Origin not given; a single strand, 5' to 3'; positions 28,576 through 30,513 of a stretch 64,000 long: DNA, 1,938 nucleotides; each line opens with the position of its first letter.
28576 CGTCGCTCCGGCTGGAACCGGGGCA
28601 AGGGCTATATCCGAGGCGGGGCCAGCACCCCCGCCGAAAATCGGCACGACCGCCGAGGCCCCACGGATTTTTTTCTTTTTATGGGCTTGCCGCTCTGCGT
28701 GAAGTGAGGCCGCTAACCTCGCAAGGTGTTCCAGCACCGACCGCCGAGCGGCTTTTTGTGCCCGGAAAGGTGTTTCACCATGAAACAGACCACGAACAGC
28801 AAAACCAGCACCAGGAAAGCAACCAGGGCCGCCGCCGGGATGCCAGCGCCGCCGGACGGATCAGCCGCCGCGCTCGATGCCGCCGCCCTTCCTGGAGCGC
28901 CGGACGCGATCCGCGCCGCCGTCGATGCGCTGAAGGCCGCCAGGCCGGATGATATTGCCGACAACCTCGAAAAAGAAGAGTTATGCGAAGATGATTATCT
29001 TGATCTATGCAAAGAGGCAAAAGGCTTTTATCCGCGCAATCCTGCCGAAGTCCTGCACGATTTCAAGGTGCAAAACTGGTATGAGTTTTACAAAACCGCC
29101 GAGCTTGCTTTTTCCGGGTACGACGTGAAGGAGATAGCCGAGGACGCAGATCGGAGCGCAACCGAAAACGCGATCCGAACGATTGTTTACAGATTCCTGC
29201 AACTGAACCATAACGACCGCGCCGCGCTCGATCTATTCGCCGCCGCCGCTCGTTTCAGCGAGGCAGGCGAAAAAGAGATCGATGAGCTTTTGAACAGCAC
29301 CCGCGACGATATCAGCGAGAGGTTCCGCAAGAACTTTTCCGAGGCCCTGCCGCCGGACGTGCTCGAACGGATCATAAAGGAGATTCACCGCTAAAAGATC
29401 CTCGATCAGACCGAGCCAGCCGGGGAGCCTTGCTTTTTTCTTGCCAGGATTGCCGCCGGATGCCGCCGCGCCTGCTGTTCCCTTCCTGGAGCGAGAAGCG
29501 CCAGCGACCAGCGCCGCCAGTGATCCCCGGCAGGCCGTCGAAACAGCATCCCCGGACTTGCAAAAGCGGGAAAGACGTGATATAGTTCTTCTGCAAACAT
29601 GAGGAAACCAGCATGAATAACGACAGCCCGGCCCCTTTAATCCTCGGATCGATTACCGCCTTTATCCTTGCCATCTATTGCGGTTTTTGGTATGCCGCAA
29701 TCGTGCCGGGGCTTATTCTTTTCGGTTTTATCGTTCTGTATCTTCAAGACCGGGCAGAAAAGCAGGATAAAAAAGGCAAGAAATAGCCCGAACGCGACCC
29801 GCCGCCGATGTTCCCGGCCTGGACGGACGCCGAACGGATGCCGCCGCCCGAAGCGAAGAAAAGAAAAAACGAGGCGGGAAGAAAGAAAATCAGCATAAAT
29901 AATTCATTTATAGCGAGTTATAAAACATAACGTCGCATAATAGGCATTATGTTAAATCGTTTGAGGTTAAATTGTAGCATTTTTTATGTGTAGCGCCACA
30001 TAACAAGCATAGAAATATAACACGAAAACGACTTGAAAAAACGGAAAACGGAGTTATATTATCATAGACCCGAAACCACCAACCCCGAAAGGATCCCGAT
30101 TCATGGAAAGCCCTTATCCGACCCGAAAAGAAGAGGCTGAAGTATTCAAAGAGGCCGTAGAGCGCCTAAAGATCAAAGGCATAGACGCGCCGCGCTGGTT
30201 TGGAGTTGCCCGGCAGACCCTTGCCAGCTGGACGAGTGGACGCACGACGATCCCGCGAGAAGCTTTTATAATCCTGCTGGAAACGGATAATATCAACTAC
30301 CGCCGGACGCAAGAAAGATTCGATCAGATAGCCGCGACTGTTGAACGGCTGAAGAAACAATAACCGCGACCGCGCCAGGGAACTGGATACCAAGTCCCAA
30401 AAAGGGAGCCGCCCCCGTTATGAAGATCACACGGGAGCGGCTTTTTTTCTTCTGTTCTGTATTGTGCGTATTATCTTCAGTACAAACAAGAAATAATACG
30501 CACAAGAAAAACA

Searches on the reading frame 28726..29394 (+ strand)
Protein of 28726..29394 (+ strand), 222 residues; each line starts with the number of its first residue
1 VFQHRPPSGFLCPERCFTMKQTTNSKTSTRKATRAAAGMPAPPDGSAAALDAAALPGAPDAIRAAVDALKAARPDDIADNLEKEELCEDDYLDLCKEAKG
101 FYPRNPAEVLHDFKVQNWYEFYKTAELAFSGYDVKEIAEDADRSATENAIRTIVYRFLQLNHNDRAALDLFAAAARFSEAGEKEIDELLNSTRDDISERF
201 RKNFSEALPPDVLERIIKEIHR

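Call 7: search_protein_families(library=pfam, proteins=[window:28726-29394:+], max_evalue=0.01)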
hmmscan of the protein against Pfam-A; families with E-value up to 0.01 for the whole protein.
window:28726-29394:+ (222 aa): 0 families

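Call 8: search_protein_families(library=phrogs, proteins=[window:28726-29394:+], max_evalue=0.01)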
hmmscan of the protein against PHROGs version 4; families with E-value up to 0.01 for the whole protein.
window:28726-29394:+ (222 aa): 0 families

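Call 25: search_protein_families(library=padloc, proteins=[window:28780-29394:+], max_evalue=0.1)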
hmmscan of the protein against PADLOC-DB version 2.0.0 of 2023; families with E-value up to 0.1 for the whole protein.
window:28780-29394:+ (204 aa): 0 families

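Call 26: search_protein_families(library=ncbifam, proteins=[window:28780-29394:+], max_evalue=0.1)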
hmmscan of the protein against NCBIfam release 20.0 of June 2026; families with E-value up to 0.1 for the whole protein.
window:28780-29394:+ (204 aa): 0 families

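Call 46: find_homologous_proteins(query=window:28780-29394:+, max_evalue=0.001)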
Query window:28780-29394:+ (204 aa): 9 proteins with E <= 0.001 among 4579 candidates.
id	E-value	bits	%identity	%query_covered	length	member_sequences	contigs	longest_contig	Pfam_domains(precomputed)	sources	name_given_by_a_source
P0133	1.5e-122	425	97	100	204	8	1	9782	-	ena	-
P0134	4.4e-110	384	91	100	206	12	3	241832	-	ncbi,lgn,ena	-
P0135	4.4e-87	309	78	100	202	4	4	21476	-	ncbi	-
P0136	2.4e-80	287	74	100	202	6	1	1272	-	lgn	-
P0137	6.4e-45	172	55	90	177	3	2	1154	-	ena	-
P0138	5.9e-40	155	54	81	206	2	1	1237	-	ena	-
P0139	1.6e-28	118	52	69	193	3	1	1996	-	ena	-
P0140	2.9e-16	78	81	25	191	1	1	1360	-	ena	-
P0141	7.4e-13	67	44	55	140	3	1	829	-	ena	-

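Call 54: predict_structure(alignment_id=A3)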
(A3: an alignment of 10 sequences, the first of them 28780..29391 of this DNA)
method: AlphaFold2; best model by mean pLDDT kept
length: 204 residues; sequences in the alignment: 10
mean_pLDDT: 44.8   pTM: 0.26
mean pLDDT of the five models: 44.8, 43.8, 42.6, 39.7, 38.4
residues with pLDDT >= 90: 0; 70-90: 11; 50-70: 36; < 50: 157
segments of 3 or more residues with pLDDT < 50: 1-68, 71-73, 79-86, 88-164
pLDDT, mean of each block of 10 residues (from residue 1): 38 32 32 31 40 40 43 51 46 40 29 39 44 44 42 42 53 66 66 70 63
secondary structure, 60 per line:
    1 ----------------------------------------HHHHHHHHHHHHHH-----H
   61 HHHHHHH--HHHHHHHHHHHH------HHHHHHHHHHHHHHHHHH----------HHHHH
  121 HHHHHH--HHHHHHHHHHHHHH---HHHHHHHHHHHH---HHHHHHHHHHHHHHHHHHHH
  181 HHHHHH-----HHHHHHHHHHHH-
elements in order: H41-54 H60-67 H70-81 H88-105 H116-126 H129-142 H146-157 H161-186 H192-203

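Call 94: find_related_loci(query=A3, collection=viral_contigs, flank=10000)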
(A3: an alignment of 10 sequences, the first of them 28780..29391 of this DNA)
Query A3 (204 aa) in viral_contigs; peptide patterns used: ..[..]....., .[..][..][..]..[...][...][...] (x = any residue, [..] = any of these).
163 stretches matched a pattern, but none encodes a relative of the query by tblastn (E <= 1e-3).

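Call 118: search_protein_representatives(alignment_id=A3)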
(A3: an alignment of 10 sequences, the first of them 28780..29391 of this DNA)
Query: 10 sequences, 195 profile positions. Proteins with E-value up to 0.001 (for the whole library): 7; up to 1e-10: 4; up to 1e-30: 3. The best 7 are listed.
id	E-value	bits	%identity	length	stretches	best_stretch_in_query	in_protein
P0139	1.1e-74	267.1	-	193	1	19-195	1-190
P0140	1.1e-56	208.3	-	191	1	1-195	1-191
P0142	3.5e-38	147.9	-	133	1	40-160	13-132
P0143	7.0e-18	81.7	-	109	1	49-116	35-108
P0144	1.8e-09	54.2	-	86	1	80-154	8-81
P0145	2.4e-09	53.9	-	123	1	76-159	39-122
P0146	3.6e-05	40.2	-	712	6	175-190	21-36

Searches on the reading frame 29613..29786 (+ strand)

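Call 7: search_protein_families(library=pfam, proteins=[window:29613-29786:+], max_evalue=0.01)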
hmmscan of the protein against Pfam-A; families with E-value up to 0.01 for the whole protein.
window:29613-29786:+ (57 aa): 0 families

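Call 8: search_protein_families(library=phrogs, proteins=[window:29613-29786:+], max_evalue=0.01)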
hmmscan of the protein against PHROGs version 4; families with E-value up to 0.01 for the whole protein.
window:29613-29786:+ (57 aa): 1 family
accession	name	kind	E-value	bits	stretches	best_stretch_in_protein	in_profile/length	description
phrog_17924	-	unknown function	0.0093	17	0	39-51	16-28/30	-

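Call 25: search_protein_families(library=padloc, proteins=[window:29613-29786:+], max_evalue=0.1)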
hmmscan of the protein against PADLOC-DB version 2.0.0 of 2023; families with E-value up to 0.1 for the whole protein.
window:29613-29786:+ (57 aa): 0 families

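Call 26: search_protein_families(library=ncbifam, proteins=[window:29613-29786:+], max_evalue=0.1)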
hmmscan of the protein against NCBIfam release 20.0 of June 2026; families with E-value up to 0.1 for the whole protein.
window:29613-29786:+ (57 aa): 0 families

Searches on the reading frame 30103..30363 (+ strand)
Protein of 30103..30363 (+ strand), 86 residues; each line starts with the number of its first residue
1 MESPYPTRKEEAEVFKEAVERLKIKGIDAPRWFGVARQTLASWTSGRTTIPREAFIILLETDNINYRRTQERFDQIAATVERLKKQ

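Call 7: search_protein_families(library=pfam, proteins=[window:30103-30363:+], max_evalue=0.01)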
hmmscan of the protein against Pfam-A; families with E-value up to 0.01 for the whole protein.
window:30103-30363:+ (86 aa): 0 families

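Call 8: search_protein_families(library=phrogs, proteins=[window:30103-30363:+], max_evalue=0.01)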
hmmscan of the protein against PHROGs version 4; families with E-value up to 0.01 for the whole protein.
window:30103-30363:+ (86 aa): 0 families

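Call 25: search_protein_families(library=padloc, proteins=[window:30103-30363:+], max_evalue=0.1)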
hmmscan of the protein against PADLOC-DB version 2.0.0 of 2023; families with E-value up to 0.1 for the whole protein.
window:30103-30363:+ (86 aa): 0 families

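Call 26: search_protein_families(library=ncbifam, proteins=[window:30103-30363:+], max_evalue=0.1)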
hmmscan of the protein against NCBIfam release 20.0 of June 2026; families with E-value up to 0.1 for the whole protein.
window:30103-30363:+ (86 aa): 0 families

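Call 110: search_solved_structures(query=window:30103-30360:+, max_evalue=5)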
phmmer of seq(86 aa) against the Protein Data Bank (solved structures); distinct sequences matched with E-value up to 5: 3.
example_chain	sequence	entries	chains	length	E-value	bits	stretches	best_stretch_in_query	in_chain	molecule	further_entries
3lkb_A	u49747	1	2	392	1.3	12.7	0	28-76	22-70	Probable branched-chain amino acid ABC transporter, amino acid binding protein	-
4w85_A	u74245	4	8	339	1.6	12.4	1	9-44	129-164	Xyloglucan-specific endo-beta-1,4-glucanase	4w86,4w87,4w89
4w84_A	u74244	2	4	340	1.6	12.4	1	9-44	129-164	Xyloglucan-specific endo-beta-1,4-glucanase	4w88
